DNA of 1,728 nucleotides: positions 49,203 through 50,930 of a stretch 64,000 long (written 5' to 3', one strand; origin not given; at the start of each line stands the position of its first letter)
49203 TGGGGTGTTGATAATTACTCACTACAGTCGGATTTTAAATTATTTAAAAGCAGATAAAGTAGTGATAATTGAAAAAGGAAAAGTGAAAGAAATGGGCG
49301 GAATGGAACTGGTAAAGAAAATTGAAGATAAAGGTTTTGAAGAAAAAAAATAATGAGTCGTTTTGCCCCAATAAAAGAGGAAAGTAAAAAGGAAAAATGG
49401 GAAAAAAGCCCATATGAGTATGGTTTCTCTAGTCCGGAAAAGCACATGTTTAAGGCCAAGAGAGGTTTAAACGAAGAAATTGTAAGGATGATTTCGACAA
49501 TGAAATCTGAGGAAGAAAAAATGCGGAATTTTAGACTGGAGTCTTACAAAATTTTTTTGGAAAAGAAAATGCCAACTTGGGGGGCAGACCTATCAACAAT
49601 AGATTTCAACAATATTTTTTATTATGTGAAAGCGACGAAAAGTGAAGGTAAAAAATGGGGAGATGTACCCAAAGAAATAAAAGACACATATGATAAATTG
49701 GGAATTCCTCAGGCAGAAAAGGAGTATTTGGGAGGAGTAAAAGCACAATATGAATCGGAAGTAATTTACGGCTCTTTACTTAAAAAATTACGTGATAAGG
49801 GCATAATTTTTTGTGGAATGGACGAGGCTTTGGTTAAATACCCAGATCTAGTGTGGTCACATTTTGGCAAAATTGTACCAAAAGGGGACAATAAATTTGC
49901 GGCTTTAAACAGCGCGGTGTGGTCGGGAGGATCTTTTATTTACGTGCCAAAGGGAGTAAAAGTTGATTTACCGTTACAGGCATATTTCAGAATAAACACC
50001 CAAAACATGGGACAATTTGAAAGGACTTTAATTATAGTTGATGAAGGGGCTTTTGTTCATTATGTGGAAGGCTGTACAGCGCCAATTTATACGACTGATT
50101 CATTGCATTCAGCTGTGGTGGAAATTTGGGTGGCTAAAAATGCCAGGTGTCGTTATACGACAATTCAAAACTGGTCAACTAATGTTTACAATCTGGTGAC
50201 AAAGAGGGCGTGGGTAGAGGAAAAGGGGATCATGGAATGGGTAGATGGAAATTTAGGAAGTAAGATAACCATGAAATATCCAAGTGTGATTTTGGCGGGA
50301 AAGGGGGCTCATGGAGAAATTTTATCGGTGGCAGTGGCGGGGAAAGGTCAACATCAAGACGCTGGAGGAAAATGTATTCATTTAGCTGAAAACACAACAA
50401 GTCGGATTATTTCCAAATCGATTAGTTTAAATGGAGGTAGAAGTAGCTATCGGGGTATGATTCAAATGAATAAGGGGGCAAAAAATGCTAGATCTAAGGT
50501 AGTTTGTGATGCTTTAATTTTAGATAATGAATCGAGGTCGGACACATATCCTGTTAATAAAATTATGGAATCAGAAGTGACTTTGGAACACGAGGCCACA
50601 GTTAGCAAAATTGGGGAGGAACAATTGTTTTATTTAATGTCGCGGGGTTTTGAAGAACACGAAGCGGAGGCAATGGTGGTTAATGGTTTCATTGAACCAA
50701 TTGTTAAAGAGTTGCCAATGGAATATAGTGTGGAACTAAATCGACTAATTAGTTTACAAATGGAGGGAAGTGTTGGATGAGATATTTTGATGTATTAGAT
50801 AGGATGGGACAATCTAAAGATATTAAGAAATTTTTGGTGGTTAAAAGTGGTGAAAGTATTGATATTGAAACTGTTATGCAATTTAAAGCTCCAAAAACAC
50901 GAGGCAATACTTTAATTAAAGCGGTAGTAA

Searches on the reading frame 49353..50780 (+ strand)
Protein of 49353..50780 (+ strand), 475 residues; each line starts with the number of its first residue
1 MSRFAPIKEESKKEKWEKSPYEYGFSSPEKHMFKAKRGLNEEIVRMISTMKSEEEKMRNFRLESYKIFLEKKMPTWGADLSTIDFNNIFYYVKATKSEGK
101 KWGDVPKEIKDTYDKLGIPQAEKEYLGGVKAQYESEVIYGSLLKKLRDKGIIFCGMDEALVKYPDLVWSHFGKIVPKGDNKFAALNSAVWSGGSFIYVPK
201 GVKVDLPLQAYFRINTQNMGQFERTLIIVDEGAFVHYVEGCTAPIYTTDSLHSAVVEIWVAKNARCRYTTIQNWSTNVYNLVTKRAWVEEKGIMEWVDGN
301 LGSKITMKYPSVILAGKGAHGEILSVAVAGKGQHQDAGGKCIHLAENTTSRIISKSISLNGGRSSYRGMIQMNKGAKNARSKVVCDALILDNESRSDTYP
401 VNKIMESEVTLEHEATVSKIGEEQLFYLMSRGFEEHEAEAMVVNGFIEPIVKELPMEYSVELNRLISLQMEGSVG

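Call 22: find_encoding_contigs(protein=window:49353-50780:+, flank=10000, max_places=6)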
Protein window:49353-50780:+ (475 aa): 15 contigs read that carry it; 6 places shown.
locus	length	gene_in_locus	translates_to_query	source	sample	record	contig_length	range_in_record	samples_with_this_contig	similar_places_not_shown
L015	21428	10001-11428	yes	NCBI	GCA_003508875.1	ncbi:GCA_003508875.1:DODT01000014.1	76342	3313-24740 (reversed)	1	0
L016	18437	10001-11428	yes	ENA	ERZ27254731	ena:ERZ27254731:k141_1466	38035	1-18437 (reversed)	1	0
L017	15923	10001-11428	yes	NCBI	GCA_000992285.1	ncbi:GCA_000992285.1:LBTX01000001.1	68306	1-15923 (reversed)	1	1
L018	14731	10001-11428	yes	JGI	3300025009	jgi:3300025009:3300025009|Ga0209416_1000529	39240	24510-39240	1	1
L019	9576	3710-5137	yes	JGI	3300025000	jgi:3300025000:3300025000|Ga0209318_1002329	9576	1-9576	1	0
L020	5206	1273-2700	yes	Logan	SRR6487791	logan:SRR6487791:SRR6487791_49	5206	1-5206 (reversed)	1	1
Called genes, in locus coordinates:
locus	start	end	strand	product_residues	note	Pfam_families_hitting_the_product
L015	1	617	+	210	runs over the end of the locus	-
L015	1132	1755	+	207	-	PF13238:AAA_18, PF13207:AAA_17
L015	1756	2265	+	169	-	PF00383:dCMP_cyt_deam_1, PF14437:MafB19-deam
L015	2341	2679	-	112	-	-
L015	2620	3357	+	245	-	PF00702:Hydrolase, PF13419:HAD_2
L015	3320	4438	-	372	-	PF00483:NTP_transferase, PF12804:NTP_transf_3 (weak), PF00132:Hexapep (weak), PF25087:GMPPB_C, PF25084:LbH_EIF2B (weak)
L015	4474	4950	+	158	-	PF13302:Acetyltransf_3 (weak)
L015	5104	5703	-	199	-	PF00990:GGDEF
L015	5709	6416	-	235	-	-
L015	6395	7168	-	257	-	PF04055:Radical_SAM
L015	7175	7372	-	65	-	-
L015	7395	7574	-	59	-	PF00471:Ribosomal_L33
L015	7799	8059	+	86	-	-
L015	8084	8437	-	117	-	-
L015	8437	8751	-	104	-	PF02482:Ribosomal_S30AE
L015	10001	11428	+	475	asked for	PF19295:SufBD_N, PF01458:SUFBD_core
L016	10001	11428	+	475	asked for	PF19295:SufBD_N, PF01458:SUFBD_core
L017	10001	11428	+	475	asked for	PF19295:SufBD_N, PF01458:SUFBD_core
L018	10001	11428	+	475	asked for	PF19295:SufBD_N, PF01458:SUFBD_core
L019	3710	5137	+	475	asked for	PF19295:SufBD_N, PF01458:SUFBD_core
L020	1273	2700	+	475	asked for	PF19295:SufBD_N, PF01458:SUFBD_core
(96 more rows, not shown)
